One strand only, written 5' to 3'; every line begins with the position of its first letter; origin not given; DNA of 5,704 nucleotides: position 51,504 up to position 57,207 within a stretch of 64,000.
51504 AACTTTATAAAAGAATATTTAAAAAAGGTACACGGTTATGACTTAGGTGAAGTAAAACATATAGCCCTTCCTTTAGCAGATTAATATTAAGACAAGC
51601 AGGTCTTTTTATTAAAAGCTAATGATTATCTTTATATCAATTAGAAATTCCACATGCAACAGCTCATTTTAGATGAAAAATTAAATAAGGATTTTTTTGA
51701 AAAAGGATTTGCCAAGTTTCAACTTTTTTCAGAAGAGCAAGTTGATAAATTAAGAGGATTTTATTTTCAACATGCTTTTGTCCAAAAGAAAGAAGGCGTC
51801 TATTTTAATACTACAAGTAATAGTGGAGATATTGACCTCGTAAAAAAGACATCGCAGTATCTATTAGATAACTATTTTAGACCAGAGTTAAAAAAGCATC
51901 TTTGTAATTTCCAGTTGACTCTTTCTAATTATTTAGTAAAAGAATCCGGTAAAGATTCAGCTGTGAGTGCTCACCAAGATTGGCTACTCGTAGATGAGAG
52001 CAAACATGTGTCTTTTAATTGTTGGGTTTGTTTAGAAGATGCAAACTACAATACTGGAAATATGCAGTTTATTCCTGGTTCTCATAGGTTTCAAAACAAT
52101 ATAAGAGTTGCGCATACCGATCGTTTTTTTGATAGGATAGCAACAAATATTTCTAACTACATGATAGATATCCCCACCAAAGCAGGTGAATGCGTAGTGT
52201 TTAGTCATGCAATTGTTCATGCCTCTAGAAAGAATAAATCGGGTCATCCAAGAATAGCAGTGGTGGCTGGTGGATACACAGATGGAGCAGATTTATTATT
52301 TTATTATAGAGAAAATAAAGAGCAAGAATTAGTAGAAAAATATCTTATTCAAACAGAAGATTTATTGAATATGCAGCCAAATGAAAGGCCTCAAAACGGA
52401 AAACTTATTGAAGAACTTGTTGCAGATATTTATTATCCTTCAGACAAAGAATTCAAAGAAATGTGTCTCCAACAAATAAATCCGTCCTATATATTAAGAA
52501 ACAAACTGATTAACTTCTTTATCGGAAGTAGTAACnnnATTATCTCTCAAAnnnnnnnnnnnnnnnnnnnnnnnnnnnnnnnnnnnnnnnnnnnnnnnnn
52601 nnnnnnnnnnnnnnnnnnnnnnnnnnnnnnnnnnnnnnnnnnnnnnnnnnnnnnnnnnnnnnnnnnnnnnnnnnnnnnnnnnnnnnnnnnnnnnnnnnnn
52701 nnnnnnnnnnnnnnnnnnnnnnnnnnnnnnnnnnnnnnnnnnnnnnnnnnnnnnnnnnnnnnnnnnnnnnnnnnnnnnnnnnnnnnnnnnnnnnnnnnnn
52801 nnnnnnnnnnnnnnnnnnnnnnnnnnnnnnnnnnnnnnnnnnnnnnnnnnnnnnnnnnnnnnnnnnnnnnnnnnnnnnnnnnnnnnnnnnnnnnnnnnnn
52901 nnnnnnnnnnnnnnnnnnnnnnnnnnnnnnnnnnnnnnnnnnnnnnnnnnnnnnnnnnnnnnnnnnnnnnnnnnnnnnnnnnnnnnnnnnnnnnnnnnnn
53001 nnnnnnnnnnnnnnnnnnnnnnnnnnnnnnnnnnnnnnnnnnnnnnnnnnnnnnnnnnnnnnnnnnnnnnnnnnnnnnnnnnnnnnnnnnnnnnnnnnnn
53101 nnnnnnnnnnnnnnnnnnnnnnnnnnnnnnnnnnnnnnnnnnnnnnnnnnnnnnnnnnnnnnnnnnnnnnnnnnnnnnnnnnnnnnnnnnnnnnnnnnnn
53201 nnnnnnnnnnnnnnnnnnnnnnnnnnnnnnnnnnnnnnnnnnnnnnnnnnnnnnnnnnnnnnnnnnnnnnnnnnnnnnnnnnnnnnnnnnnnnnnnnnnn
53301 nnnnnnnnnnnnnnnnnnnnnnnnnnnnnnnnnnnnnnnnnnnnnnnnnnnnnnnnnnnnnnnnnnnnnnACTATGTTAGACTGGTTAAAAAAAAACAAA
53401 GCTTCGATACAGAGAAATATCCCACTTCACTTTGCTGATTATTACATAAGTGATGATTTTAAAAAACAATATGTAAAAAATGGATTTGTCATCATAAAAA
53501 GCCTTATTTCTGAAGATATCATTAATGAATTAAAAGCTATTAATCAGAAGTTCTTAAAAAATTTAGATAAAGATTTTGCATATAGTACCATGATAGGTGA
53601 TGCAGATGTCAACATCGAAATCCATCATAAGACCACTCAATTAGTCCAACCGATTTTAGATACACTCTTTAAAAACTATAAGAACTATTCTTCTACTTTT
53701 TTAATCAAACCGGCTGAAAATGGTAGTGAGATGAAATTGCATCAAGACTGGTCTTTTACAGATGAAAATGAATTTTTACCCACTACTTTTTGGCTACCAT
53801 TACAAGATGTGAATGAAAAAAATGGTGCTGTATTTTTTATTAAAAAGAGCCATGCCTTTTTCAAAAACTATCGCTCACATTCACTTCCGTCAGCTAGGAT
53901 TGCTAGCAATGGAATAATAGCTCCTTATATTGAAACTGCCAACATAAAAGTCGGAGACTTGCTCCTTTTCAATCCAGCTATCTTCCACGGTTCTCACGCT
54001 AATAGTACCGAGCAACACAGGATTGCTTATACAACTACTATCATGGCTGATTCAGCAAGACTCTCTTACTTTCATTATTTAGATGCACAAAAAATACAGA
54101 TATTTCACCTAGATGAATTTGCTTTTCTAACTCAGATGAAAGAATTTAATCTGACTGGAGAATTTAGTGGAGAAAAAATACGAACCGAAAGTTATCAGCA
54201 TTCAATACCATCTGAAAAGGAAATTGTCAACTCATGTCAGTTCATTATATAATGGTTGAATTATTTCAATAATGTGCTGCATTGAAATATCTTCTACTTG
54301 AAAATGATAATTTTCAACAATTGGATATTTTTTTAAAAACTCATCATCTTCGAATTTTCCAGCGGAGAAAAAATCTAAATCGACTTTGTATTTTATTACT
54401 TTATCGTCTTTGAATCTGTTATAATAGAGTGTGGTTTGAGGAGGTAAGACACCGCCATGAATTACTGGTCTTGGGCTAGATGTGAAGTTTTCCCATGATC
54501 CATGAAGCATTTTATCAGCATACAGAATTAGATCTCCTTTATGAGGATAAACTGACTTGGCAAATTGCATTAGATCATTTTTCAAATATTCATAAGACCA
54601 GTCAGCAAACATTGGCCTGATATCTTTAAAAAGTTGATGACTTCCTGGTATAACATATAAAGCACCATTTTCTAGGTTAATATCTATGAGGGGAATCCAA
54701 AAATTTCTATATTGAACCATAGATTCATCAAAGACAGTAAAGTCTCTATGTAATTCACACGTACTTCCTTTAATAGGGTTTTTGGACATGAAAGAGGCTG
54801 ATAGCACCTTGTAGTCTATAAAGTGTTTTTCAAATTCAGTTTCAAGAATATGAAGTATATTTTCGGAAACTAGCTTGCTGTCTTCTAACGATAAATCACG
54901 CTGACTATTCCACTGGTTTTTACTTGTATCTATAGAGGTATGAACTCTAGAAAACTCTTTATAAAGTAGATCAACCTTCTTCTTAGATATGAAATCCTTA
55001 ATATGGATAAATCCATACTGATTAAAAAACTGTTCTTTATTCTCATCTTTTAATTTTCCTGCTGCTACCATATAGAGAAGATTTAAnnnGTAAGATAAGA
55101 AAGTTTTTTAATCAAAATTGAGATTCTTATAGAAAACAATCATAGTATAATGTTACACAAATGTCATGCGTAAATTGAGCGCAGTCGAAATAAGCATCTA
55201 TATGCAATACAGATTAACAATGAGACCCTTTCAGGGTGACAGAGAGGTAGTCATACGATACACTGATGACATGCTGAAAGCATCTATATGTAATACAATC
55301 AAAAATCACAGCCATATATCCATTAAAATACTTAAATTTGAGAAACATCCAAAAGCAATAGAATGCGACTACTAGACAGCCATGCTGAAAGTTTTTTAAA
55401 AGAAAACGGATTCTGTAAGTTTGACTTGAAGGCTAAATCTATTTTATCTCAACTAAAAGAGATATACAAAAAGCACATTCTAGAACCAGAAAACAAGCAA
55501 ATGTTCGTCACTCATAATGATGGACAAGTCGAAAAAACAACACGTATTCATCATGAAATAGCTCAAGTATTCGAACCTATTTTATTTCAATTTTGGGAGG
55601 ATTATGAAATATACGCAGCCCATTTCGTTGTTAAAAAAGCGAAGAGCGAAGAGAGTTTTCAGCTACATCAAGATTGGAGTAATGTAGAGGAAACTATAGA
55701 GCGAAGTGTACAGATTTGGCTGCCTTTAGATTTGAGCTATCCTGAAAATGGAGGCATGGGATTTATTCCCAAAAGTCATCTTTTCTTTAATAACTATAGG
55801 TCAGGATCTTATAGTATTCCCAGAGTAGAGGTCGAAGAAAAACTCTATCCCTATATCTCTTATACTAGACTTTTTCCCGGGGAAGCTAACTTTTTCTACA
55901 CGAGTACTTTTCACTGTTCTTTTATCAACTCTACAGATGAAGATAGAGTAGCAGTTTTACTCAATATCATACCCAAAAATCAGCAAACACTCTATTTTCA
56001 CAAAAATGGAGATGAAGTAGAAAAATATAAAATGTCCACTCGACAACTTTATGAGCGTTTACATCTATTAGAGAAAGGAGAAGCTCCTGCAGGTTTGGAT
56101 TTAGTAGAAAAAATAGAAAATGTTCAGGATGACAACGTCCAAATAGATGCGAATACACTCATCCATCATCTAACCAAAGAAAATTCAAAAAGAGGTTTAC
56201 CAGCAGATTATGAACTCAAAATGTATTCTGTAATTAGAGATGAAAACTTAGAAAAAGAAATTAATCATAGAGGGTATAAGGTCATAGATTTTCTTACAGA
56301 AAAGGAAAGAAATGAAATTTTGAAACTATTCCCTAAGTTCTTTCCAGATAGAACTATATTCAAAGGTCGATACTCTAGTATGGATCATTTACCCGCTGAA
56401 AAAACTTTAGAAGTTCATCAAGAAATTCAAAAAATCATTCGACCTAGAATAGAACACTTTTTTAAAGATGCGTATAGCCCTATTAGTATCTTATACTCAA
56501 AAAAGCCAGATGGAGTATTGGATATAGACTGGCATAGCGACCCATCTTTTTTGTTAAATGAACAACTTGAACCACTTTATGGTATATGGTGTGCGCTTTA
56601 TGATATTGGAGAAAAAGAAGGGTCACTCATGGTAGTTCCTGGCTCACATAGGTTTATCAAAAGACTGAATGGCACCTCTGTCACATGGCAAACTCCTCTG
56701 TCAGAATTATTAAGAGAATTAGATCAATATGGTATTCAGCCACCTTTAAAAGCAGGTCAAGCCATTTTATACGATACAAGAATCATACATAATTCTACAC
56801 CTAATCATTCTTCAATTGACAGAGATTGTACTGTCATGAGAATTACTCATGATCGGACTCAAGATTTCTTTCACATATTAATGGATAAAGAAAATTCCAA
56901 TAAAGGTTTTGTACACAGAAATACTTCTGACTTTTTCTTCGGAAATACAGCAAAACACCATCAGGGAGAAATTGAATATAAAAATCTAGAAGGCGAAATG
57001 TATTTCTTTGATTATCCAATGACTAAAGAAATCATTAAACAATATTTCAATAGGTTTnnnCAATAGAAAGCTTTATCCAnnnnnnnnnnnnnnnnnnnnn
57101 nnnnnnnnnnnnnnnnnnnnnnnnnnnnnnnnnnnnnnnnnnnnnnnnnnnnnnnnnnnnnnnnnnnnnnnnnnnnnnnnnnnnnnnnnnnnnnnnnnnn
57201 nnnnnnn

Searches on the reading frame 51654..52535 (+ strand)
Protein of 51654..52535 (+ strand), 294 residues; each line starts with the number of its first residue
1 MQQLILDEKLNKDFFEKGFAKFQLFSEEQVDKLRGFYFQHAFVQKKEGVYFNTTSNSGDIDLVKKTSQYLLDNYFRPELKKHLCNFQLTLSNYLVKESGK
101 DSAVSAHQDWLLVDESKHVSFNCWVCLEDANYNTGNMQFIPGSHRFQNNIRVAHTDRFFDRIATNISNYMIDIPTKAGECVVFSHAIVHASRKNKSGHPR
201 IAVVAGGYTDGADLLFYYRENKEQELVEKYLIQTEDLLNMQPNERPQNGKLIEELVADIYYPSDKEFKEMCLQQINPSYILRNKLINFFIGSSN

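Call 23: search_protein_families(library=pfam, proteins=[window:51654-52535:+], max_evalue=0.001)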
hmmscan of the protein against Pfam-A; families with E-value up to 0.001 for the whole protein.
window:51654-52535:+ (294 aa): 1 family
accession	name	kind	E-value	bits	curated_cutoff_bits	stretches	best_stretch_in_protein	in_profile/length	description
PF05721.19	PhyH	-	3.5e-18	67.1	22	1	24-202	12-213/213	Phytanoyl-CoA dioxygenase (PhyH)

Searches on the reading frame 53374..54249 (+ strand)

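Call 23: search_protein_families(library=pfam, proteins=[window:53374-54249:+], max_evalue=0.001)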
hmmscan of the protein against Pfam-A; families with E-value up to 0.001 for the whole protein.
window:53374-54249:+ (292 aa): 1 family
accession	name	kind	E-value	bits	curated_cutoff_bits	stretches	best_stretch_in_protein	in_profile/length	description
PF05721.19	PhyH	-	4.2e-21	76.7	22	1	33-217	1-212/213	Phytanoyl-CoA dioxygenase (PhyH)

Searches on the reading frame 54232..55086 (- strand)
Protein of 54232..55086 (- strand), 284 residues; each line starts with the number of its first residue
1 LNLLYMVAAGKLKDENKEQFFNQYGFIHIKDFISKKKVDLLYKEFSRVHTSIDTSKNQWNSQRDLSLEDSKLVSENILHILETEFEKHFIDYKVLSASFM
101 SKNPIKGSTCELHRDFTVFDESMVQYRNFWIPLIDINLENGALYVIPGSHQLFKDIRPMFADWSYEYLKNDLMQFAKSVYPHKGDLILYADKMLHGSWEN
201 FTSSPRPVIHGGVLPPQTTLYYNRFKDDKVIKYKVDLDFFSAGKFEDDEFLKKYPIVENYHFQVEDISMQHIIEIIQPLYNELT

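Call 23: search_protein_families(library=pfam, proteins=[window:54232-55086:-], max_evalue=0.001)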
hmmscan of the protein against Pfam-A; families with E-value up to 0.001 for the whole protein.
window:54232-55086:- (284 aa): 1 family
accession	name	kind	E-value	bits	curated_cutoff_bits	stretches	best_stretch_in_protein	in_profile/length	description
PF05721.19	PhyH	-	1.3e-19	71.8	22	1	21-207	1-212/213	Phytanoyl-CoA dioxygenase (PhyH)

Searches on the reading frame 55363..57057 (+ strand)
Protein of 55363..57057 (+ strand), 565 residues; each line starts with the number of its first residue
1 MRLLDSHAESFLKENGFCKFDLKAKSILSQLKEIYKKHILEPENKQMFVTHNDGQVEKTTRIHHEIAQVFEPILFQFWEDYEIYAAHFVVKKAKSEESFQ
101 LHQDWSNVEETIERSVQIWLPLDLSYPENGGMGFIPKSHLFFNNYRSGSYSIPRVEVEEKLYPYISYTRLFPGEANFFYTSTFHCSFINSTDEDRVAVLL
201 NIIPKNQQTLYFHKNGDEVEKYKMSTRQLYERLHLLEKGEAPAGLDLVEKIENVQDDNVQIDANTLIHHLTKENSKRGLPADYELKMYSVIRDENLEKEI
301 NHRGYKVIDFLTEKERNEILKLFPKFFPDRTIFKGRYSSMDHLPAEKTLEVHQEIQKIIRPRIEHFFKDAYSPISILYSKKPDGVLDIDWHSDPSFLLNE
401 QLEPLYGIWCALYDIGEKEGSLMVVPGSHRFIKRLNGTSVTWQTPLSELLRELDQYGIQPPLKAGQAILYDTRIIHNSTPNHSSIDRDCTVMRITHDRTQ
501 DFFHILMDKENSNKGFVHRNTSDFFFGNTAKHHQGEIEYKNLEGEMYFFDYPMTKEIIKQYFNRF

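Call 23: search_protein_families(library=pfam, proteins=[window:55363-57057:+], max_evalue=0.001)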
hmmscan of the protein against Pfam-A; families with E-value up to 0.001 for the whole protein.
window:55363-57057:+ (565 aa): 1 family
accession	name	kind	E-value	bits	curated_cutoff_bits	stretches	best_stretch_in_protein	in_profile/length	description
PF05721.19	PhyH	-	1.3e-27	97.9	22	2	359-488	71-212/213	Phytanoyl-CoA dioxygenase (PhyH)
